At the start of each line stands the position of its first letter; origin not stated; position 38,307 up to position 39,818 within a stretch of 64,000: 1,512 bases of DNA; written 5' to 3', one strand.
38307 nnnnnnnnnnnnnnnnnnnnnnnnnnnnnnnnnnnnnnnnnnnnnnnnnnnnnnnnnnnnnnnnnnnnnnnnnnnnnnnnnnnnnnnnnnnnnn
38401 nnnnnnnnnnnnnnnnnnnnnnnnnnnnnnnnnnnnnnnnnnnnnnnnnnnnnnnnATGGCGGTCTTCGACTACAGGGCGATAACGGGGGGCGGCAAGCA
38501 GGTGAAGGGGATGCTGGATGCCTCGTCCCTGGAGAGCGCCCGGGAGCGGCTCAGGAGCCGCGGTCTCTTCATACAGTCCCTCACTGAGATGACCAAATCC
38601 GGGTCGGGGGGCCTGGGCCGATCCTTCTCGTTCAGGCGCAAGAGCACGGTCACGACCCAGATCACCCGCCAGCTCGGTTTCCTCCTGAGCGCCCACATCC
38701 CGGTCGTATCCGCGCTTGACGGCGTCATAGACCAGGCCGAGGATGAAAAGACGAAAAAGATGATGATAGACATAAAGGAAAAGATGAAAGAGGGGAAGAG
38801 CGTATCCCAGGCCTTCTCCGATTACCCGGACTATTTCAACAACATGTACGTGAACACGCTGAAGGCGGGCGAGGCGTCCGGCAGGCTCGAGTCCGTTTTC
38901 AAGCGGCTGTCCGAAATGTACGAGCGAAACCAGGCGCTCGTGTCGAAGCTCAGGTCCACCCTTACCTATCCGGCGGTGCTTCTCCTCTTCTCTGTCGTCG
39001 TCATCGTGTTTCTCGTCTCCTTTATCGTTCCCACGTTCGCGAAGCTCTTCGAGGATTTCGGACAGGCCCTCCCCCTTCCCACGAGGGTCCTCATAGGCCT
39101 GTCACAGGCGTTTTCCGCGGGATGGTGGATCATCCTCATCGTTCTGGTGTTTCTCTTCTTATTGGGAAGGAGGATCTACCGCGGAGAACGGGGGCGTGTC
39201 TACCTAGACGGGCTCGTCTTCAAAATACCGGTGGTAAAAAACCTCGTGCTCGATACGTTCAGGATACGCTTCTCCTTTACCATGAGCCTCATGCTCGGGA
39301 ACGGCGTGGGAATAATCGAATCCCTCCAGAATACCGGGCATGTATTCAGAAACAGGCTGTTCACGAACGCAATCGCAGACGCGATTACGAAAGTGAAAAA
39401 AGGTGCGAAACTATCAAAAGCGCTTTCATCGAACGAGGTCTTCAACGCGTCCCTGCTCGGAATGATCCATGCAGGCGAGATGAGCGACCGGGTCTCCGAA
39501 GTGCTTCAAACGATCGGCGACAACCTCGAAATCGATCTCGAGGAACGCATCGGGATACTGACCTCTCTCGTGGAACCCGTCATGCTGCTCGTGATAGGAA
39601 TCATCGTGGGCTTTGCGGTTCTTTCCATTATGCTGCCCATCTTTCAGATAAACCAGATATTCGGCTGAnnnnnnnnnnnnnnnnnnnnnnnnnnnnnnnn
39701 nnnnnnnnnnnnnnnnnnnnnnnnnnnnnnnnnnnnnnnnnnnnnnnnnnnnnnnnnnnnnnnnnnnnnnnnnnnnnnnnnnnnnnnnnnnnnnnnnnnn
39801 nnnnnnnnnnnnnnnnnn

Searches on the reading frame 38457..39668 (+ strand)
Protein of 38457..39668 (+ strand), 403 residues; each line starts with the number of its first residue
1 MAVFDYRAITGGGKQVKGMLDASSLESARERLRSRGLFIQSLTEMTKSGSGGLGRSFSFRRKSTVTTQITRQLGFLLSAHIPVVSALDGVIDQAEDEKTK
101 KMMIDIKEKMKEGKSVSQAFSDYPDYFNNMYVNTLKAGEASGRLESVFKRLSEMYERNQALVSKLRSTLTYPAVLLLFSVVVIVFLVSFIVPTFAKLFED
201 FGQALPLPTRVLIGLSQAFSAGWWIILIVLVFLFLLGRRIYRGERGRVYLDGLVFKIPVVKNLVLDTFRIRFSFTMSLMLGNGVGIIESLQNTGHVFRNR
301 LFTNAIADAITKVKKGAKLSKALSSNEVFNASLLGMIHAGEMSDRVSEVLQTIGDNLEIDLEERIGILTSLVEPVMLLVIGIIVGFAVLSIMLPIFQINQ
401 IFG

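Call 5: search_protein_families(library=pfam, proteins=[window:38457-39668:+], max_evalue=0.01)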
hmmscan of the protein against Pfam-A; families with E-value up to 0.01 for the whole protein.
window:38457-39668:+ (403 aa): 1 family
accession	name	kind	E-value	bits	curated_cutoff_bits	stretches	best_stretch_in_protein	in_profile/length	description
PF00482.28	T2SSF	-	4.8e-50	169.1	25.2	2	70-192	2-125/125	Type II secretion system (T2SS), protein F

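Call 6: search_protein_families(library=ncbifam, proteins=[window:38457-39668:+], max_evalue=0.01)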
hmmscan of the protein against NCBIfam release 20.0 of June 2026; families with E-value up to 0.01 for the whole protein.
window:38457-39668:+ (403 aa): 6 families
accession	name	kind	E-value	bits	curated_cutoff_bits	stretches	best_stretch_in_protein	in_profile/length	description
TIGR02120.1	GspF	equivalog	8.5e-106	354.6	424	1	4-401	1-400/401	type II secretion system inner membrane protein GspF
NF052607.1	T4PiliAsmPilCThrm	equivalog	1.2e-82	278.2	700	1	1-398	1-400/406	type IV pilus assembly protein PilC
NF052606.1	T4PiliAsmPilCMyx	equivalog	3.3e-74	250.2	700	1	2-399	20-415/419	type IV pilus assembly protein PilC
NF047826.1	T3SSXpsF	equivalog_domain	9e-64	215.7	650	1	1-402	1-404/405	type II secretion system protein XpsF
NF007861.0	PRK10573.1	equivalog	1.9e-62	211.6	401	1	3-402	6-398/401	protein transport protein HofC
NF041012.2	T4P_ComGB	equivalog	1.1e-42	146.6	240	1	93-398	29-330/332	competence type IV pilus assembly protein ComGB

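Call 14: find_related_loci(query=window:38457-39668:+, collection=metagenome_contigs, flank=8000)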
Query window:38457-39668:+ (403 aa) in metagenome_contigs; peptide patterns used: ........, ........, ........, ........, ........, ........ (x = any residue, [..] = any of these).
463 stretches matched a pattern; 10 encode a relative of the query (tblastn E <= 1e-3); 10 distinct loci.
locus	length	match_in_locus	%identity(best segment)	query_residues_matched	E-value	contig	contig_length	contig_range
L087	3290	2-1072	99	47-403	0e+0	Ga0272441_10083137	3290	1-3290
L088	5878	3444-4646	65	1-402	3e-179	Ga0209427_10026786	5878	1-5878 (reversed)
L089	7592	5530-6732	65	1-402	2e-176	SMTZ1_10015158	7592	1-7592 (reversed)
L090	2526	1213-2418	61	1-403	8e-176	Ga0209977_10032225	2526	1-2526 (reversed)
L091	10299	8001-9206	59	1-403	1e-163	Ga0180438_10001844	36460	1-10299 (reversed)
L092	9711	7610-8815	60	1-403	3e-159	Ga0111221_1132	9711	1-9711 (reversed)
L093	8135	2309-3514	60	1-403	3e-159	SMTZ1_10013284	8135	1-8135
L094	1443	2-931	64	94-403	1e-146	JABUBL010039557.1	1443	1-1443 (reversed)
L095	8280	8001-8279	100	1-93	2e-54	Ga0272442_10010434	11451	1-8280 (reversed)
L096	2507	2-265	67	316-403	1e-32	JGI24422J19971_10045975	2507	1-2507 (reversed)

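Call 26: find_homologous_proteins(query=L095:3912-4451:+, max_evalue=0.001)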
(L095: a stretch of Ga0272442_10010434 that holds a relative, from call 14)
Query L095:3912-4451:+ (179 aa): 3 proteins with E <= 0.001 among 58 candidates.
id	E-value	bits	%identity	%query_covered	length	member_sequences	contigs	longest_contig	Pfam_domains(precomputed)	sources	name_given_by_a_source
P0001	1.7e-116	404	98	100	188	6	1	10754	-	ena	-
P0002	3.0e-56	208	54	99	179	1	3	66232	-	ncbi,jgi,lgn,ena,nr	ncbi:MAG TPA: hypothetical protein VMZ05_07475 [Spirochaetota bacterium]|nr:hypothetical protein [Sp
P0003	6.9e-51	190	50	100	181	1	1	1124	-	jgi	jgi:hypothetical protein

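Call 27: find_encoding_contigs(protein=P0002, flank=8000, max_places=4)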
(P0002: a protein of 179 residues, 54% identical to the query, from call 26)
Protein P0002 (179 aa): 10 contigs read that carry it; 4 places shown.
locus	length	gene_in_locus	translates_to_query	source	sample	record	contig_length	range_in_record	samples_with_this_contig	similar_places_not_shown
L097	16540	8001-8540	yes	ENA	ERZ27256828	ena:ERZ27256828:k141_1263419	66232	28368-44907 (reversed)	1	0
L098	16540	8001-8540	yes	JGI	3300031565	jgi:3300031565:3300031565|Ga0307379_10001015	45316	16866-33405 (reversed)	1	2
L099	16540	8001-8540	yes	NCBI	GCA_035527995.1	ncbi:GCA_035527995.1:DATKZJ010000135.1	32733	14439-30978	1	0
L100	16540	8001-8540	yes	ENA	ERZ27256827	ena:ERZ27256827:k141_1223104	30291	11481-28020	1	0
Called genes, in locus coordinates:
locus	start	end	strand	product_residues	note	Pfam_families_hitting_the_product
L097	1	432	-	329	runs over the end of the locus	PF00294:PfkB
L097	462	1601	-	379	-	PF00962:A_deaminase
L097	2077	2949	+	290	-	PF00005:ABC_tran, PF02463:SMC_N, PF13555:AAA_29 (weak), PF13401:AAA_22 (weak), PF13304:AAA_21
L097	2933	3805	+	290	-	PF13555:AAA_29 (faint), PF00005:ABC_tran, PF13304:AAA_21 (weak)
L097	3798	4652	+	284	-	PF02361:CbiQ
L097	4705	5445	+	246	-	PF12822:ECF_trnsprt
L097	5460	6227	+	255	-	PF03309:Pan_kinase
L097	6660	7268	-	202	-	-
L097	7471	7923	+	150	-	-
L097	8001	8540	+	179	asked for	-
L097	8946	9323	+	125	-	-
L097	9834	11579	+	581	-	PF20446:ABC_N, PF09818:ABC_ATPase, PF21117:MRB1590_C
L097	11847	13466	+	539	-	PF00989:PAS, PF08448:PAS_4, PF13188:PAS_8 (faint), PF13426:PAS_9, PF13426:PAS_9 (weak), PF00989:PAS, PF13426:PAS_9 (weak), PF00990:GGDEF, +2 more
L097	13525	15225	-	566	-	-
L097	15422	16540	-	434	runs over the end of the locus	-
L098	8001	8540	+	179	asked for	-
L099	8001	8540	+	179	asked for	-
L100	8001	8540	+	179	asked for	-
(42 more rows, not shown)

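Call 28: find_encoding_contigs(protein=P0001, flank=8000, max_places=6)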
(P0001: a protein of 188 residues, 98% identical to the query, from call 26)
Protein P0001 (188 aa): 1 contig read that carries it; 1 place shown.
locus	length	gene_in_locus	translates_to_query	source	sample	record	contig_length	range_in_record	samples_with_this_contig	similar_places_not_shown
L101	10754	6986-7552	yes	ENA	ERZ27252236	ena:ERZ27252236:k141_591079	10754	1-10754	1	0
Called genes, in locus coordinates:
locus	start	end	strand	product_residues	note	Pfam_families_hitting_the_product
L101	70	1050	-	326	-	PF01758:SBF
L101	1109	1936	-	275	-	PF04551:GcpE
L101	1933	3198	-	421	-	PF21135:DRL_cat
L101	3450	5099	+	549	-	PF21305:type_II_gspD_N0, PF03958:Secretin_N, PF00263:Secretin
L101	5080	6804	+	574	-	PF05157:MshEN, PF00437:T2SSE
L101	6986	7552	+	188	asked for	-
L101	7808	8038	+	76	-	-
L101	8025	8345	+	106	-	PF02452:PemK_toxin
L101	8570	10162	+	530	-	PF00795:CN_hydrolase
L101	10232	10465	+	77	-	PF01402:RHH_1 (weak)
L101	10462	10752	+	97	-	?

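Call 42: search_protein_families(library=ncbifam, proteins=[L095:5469-7061:+, L095:7131-7364:+, L095:7361-7690:+, L095:3912-4451:+], max_evalue=0.01)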
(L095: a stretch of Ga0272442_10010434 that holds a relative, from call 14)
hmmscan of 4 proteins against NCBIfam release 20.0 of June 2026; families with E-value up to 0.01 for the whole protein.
L095:5469-7061:+ (530 aa): 3 families
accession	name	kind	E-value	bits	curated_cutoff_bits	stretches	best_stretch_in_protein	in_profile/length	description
TIGR00546.1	lnt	equivalog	6.4e-12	45.3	132.9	2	95-358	29-270/395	apolipoprotein N-acyltransferase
TIGR03381.1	agmatine_aguB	equivalog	1.1e-06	28.2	410.25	1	268-416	15-174/279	N-carbamoylputrescine amidase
NF040852.1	nitrile_Arch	equivalog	2.5e-05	23.5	500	1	329-441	84-192/262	nitrilase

L095:7131-7364:+ (77 aa): 5 families
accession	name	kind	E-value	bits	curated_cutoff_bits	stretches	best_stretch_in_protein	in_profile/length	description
NF053762.1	aCcr1_fam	equivalog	3.1e-05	23.8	60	1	8-37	7-36/38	aCcr1 family cell cycle regulator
NF050104.1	TA_MazE_antitoxin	equivalog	0.00019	21.7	65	1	4-69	2-63/69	type II toxin-antitoxin system MazE family antitoxin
NF008671.0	PRK11675.1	equivalog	0.0015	18.9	62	1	1-41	50-90/95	LexA regulated protein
NF002815.0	PRK02967.1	equivalog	0.0023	18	83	1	1-47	1-48/139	nickel-responsive transcriptional regulator NikR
TIGR02793.1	nikR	equivalog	0.0076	16.5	175.45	1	4-47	3-47/129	nickel-responsive transcriptional regulator NikR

L095:7361-7690:+ (109 aa): 0 families

L095:3912-4451:+ (179 aa): 0 families

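Call 52: predict_structure(alignment_id=A4)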
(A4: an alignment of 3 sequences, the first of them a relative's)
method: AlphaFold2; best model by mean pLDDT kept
length: 188 residues; sequences in the alignment: 3
mean_pLDDT: 41.5   pTM: 0.35
mean pLDDT of the five models: 41.5, 41.1, 40.6, 37.6, 37.5
residues with pLDDT >= 90: 0; 70-90: 0; 50-70: 33; < 50: 155
segments of 3 or more residues with pLDDT < 50: 1-13, 24-52, 54-105, 112-116, 127-132, 141-148, 152-188
pLDDT, mean of each block of 10 residues (from residue 1): 35 52 41 30 37 43 32 36 42 39 49 49 51 53 49 36 36 36 45
secondary structure, 60 per line:
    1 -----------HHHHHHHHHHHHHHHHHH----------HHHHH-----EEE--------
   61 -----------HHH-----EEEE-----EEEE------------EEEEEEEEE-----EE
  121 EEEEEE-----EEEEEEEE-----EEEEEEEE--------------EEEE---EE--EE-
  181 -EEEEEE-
elements in order: H12-29 H40-44 E50-52 E80-83 E89-92 E105-113 E119-126 E132-139 E145-152 E167-170 E182-187

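Call 59: search_protein_families(library=pfam, proteins=[L095:7131-7364:+, L095:7361-7690:+, L095:5469-7061:+], max_evalue=10)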
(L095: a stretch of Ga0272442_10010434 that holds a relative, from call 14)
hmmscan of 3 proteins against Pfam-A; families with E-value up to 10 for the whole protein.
L095:7131-7364:+ (77 aa): 6 families
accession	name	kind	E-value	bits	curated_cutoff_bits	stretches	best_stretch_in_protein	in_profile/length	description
PF01402.27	RHH_1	-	3.3e-06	27.3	20.5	1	7-41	5-39/39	Ribbon-helix-helix protein, copG family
PF19807.5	DUF6290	-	0.0078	16.8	27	1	1-53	1-54/72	Family of unknown function (DUF6290)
PF03039.19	IL12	-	0.044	13.6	25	1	4-45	146-187/214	Interleukin-12 alpha subunit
PF13725.12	tRNA_bind_2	-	0.074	13.2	27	1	1-50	182-228/233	Possible tRNA binding domain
PF19891.5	DUF6364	-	0.099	13.6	27.3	1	6-55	7-53/70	Family of unknown function (DUF6364)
PF09957.15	VapB_antitoxin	-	0.18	12.2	23.4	1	4-48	3-45/47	Bacterial antitoxin of type II TA system, VapB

L095:7361-7690:+ (109 aa): 1 family
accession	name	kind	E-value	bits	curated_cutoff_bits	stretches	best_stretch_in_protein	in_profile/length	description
PF02452.23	PemK_toxin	-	1.3e-17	64.4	23.1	1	2-98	1-106/109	PemK-like, MazF-like toxin of type II toxin-antitoxin system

L095:5469-7061:+ (530 aa): 1 family
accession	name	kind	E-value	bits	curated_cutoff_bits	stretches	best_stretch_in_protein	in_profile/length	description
PF00795.27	CN_hydrolase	-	3.8e-15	56.3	23.2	1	273-462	20-233/256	Carbon-nitrogen hydrolase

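Call 60: search_protein_representatives(alignment_id=A4)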
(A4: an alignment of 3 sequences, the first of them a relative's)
Query: 3 sequences, 180 profile positions. Proteins with E-value up to 0.001 (for the whole library): 203; up to 1e-10: 39; up to 1e-30: 6. The best 150 are listed.
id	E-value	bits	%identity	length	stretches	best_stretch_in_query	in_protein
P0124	1.5e-54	200.9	-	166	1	19-180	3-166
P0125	2.7e-46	173.9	-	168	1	1-179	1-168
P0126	2.2e-40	154.7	-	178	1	1-180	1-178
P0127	1.1e-36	142.7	-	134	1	42-179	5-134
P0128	9.7e-34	133.1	-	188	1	14-178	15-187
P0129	2.8e-33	131.6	-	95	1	51-143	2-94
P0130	6.1e-30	120.7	-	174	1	3-179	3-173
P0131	2.1e-28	115.7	-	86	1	1-75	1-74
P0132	7.5e-26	107.4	-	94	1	1-90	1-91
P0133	6.4e-22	94.6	-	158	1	1-164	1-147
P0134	9.2e-22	94.0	-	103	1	83-180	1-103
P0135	1.1e-20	90.5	-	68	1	114-180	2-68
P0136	1.5e-20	90.0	-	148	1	1-147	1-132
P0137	3.3e-17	79.2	-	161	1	1-180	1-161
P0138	1.2e-16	77.4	-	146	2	72-155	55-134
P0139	2.4e-16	76.4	-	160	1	1-154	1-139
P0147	4.0e-13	65.9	-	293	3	70-179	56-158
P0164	1.3e-10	57.7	-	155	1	1-180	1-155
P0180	3.5e-09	53.1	-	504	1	1-146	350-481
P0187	1.1e-08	51.5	-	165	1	1-180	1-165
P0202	1.2e-07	48.0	-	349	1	1-146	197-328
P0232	3.2e-06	43.4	-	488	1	1-154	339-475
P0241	6.9e-06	42.3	-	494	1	1-142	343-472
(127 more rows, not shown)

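Call 61: search_protein_families(library=pfam, proteins=[P0126, P0137, P0139, P0164, P0180, P0232, P0147, P0187, P0202, P0241], max_evalue=0.01)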
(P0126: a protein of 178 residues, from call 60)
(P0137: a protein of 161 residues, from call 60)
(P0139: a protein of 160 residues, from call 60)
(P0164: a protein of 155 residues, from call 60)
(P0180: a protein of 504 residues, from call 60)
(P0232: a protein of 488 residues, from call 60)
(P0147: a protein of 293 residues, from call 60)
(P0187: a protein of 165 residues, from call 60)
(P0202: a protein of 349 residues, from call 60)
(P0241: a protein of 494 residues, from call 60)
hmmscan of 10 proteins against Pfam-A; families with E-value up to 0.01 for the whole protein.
P0126 (178 aa): 0 families

P0137 (161 aa): 0 families

P0139 (160 aa): 0 families

P0164 (155 aa): 0 families

P0180 (504 aa): 2 families
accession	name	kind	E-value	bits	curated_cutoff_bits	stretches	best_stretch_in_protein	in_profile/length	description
PF05569.17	Peptidase_M56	-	4.4e-31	108.6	31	1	21-333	3-295/296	BlaR1 peptidase M56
PF01435.24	Peptidase_M48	-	4.6e-05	23.8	20.3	1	229-270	61-102/186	Peptidase family M48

P0232 (488 aa): 1 family
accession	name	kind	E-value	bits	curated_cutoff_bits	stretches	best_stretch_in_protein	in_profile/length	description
PF05569.17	Peptidase_M56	-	2.1e-31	109.7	31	1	21-323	4-295/296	BlaR1 peptidase M56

P0147 (293 aa): 0 families

P0187 (165 aa): 0 families

P0202 (349 aa): 2 families
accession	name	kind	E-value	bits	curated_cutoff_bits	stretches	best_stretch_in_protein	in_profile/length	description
PF05569.17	Peptidase_M56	-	3.5e-24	85.9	31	1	34-157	146-272/296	BlaR1 peptidase M56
PF01435.24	Peptidase_M48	-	0.0017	18.7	20.3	1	76-133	61-115/186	Peptidase family M48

P0241 (494 aa): 2 families
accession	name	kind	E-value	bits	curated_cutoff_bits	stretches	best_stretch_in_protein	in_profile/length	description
PF05569.17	Peptidase_M56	-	1.1e-29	104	31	1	26-324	5-293/296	BlaR1 peptidase M56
PF01435.24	Peptidase_M48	-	0.0078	16.5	20.3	0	225-267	64-106/186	Peptidase family M48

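Call 62: find_homologous_proteins(query=window:38457-39668:+, max_evalue=1e-60)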
Query window:38457-39668:+ (403 aa): 167 proteins with E <= 1e-60 among 8000 candidates; the best 120 are listed.
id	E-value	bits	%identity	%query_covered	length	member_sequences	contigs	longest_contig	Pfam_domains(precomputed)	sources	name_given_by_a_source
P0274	1.7e-249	845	99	100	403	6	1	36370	PF00482.29,PF28597.1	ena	-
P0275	2.3e-168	578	65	100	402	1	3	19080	PF00482.29,PF28597.1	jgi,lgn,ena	-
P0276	1.2e-167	576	65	100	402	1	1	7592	PF00482.29,PF28597.1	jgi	-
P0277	2.9e-162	558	62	100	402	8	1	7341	PF00482.29,PF28597.1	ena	-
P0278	3.9e-162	558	61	100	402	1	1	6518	PF00482.29,PF28597.1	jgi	jgi:general secretion pathway protein F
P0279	4.7e-162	557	62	100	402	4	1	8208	PF00482.29,PF28597.1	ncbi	-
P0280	1.2e-161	556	62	100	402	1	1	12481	PF00482.29,PF28597.1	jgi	jgi:general secretion pathway protein F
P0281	1.4e-161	556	61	100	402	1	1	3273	PF00482.29,PF28597.1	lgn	-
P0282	1.5e-161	556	61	100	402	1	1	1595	PF00482.29,PF28597.1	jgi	jgi:general secretion pathway protein F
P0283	1.9e-161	555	61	100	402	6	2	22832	PF00482.29,PF28597.1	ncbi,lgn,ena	-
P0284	4.7e-161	554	61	100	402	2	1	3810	PF00482.29,PF28597.1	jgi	-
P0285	8.9e-161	553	62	100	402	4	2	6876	PF00482.29,PF28597.1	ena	-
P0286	9.4e-161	553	60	100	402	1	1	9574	PF00482.29,PF28597.1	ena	-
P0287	1.2e-160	553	60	100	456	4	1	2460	PF00482.29,PF28597.1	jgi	jgi:general secretion pathway protein F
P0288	1.3e-160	553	60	100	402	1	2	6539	PF00482.29,PF28597.1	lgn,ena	-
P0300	4.0e-154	531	61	100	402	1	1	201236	PF00482.29,PF28597.1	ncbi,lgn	-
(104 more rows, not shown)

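Call 63: find_encoding_contigs(protein=P0275, flank=10000, max_places=3)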
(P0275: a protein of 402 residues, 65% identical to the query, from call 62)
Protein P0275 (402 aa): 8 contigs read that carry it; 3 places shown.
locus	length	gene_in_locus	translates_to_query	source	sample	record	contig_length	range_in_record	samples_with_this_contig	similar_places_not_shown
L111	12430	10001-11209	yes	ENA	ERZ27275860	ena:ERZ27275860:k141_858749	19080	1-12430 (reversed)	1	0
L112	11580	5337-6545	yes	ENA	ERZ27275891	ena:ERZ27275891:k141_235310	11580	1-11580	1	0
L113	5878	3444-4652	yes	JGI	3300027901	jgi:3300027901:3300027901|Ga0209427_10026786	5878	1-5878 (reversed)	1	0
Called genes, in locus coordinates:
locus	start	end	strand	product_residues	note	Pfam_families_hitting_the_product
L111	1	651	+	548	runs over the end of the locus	PF21305:type_II_gspD_N0, PF03958:Secretin_N, PF00263:Secretin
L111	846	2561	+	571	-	PF05157:MshEN, PF00437:T2SSE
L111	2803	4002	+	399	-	-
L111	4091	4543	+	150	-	-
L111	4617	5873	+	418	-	PF13360:PQQ_2, PF01011:PQQ (faint), PF23727:Beta-prop_FAM234A_B (faint), PF13360:PQQ_2, PF13570:Beta-prop_ACSF4 (faint)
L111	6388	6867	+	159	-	PF12675:DUF3795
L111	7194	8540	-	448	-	PF00557:Peptidase_M24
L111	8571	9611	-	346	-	PF04464:Glyphos_transf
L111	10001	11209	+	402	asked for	PF28597:T2SSF_N, PF00482:T2SSF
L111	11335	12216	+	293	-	PF01678:DAP_epimerase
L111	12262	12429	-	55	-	?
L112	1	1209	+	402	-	?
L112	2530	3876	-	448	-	PF00557:Peptidase_M24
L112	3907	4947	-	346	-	PF04464:Glyphos_transf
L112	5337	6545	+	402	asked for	PF28597:T2SSF_N, PF00482:T2SSF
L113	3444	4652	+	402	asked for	PF28597:T2SSF_N, PF00482:T2SSF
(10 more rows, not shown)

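Call 64: find_encoding_contigs(protein=P0300, flank=6000, max_places=2)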
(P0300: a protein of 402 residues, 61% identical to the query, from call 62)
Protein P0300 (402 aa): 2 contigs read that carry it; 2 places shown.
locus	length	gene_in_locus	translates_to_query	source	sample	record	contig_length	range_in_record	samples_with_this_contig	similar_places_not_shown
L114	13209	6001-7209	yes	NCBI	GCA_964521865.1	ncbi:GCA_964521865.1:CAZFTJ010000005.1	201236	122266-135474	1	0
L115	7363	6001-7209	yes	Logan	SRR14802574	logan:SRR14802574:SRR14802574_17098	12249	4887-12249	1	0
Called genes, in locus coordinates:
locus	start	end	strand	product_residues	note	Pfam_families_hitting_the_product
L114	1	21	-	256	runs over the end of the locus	PF00702:Hydrolase, PF13419:HAD_2, PF13242:Hydrolase_like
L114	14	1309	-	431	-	PF21135:DRL_cat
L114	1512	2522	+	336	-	PF00480:ROK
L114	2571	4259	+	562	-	PF21305:type_II_gspD_N0, PF03958:Secretin_N, PF00263:Secretin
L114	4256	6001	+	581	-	PF05157:MshEN, PF00437:T2SSE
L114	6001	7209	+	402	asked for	PF28597:T2SSF_N, PF00482:T2SSF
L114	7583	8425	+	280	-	PF01678:DAP_epimerase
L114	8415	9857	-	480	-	PF00072:Response_reg, PF13185:GAF_2 (weak), PF00990:GGDEF, PF22335:Cas10-Cmr2_palm2 (weak)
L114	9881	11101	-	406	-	PF00375:SDF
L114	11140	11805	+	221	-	-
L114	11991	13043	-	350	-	-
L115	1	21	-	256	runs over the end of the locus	PF00702:Hydrolase, PF13419:HAD_2, PF13242:Hydrolase_like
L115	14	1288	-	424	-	PF21135:DRL_cat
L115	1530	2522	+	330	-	PF00480:ROK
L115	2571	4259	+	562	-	PF21305:type_II_gspD_N0, PF03958:Secretin_N, PF00263:Secretin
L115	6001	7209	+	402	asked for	PF28597:T2SSF_N, PF00482:T2SSF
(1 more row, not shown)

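Call 86: search_protein_families(library=padloc, proteins=[L095:5469-7061:+, L095:7131-7364:+, L095:7361-7690:+, L095:3912-4451:+], max_evalue=0.001)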
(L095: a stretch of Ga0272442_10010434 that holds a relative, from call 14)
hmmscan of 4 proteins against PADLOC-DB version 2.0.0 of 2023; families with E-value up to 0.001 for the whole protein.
L095:5469-7061:+ (530 aa): 0 families

L095:7131-7364:+ (77 aa): 0 families

L095:7361-7690:+ (109 aa): 0 families

L095:3912-4451:+ (179 aa): 0 families

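Call 87: predict_structure(alignment_id=A6)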
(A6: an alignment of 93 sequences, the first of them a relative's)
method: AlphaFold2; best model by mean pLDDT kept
length: 188 residues; sequences in the alignment: 93
mean_pLDDT: 89.2   pTM: 0.79
mean pLDDT of the five models: 89.2, 88.6, 88.3, 87.2, 87.2
residues with pLDDT >= 90: 122; 70-90: 47; 50-70: 19; < 50: 0
segments of 3 or more residues with pLDDT < 50: none
pLDDT, mean of each block of 10 residues (from residue 1): 66 79 78 86 98 91 71 88 98 95 97 97 97 97 98 88 93 82 97
secondary structure, 60 per line:
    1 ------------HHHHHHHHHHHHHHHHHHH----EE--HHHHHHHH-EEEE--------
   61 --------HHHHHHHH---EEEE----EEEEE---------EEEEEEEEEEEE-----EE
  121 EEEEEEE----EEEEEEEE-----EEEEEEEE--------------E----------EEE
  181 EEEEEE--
elements in order: H13-31 H40-47 E49-52 H69-76 E80-83 E88-92 E102-113 E119-127 E132-139 E145-152 E178-186

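Call 89: fold_search(model_id=the predicted structure, library=pdb)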
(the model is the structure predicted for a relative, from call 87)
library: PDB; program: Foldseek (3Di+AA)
matches with E <= 10: 305; with E <= 0.001: 0
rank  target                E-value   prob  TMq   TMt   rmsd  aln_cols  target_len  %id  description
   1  4gdz                  1.4e-01  0.91  0.32  0.39   6.7       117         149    9  Crystal structure of a DUF4251 family protein (BACEGG_02002) from Bacteroides eggerthii DSM 20697 at 1.95 A resolution (released 2012-08-22)
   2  7snr_B                1.6e-01  0.38  0.28  0.32   9.2       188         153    9  2.00A Resolution Structure of NanoLuc Luciferase (released 2022-11-16)
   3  8bo9_B                1.9e-01  0.38  0.30  0.32   8.8       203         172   10  NanoLuc-D9R/H57A/K89R mutant complexed with azacoelenterazine bound in intra-barrel catalytic site (released 2023-09-27)
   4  1lul_A                2.8e-01  0.08  0.16  0.14  16.6       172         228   12  DB58, A LEGUME LECTIN FROM DOLICHOS BIFLORUS (released 1998-12-30)
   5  2uyw_A                2.9e-01  0.51  0.30  0.44   9.7       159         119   13  Crystal structure of Xenavidin (released 2008-05-27)
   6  6w3i_B                3.6e-01  0.23  0.17  0.15   8.3        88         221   12  Crystal structure of a FAM46C mutant in complex with Plk4 (released 2020-05-06)
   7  6w38_B                4.0e-01  0.38  0.18  0.16   8.0        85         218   10  Crystal structure of the FAM46C/Plk4 complex (released 2020-05-06)
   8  8xpg_B                4.5e-01  0.20  0.16  0.14   8.6        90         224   12  The Crystal Structure of polo box domain of Plk4 from Biortus. (released 2024-03-06)
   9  1lul_B                5.0e-01  0.06  0.16  0.13  16.6       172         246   12  DB58, A LEGUME LECTIN FROM DOLICHOS BIFLORUS (released 1998-12-30)
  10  5iru_B                5.6e-01  0.30  0.29  0.43  10.9       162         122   15  Crystal structure of avidin in complex with 1-biotinylpyrene (released 2016-10-12)
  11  4mvl_D                6.2e-01  0.23  0.29  0.32   8.5       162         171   11  Crystal structure of an engineered lipocalin (Anticalin H1GA) in complex with the Alzheimer amyloid peptide Abeta1-40 (released 2015-08-12)
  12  5kqb_MODEL_1_A        6.9e-01  0.11  0.20  0.25  12.5       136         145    8  Identification and structural characterization of LytU (released 2017-08-02)
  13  1nqn_A                7.3e-01  0.28  0.29  0.43  10.7       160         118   14  Structure of Avm-W110K (W110K mutant of avidin) (released 2003-07-15)
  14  4bj8_O                7.7e-01  0.54  0.36  0.51   6.2       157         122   10  Zebavidin (released 2013-11-20)
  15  8bo9_A                7.7e-01  0.16  0.30  0.32   9.1       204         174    9  NanoLuc-D9R/H57A/K89R mutant complexed with azacoelenterazine bound in intra-barrel catalytic site (released 2023-09-27)
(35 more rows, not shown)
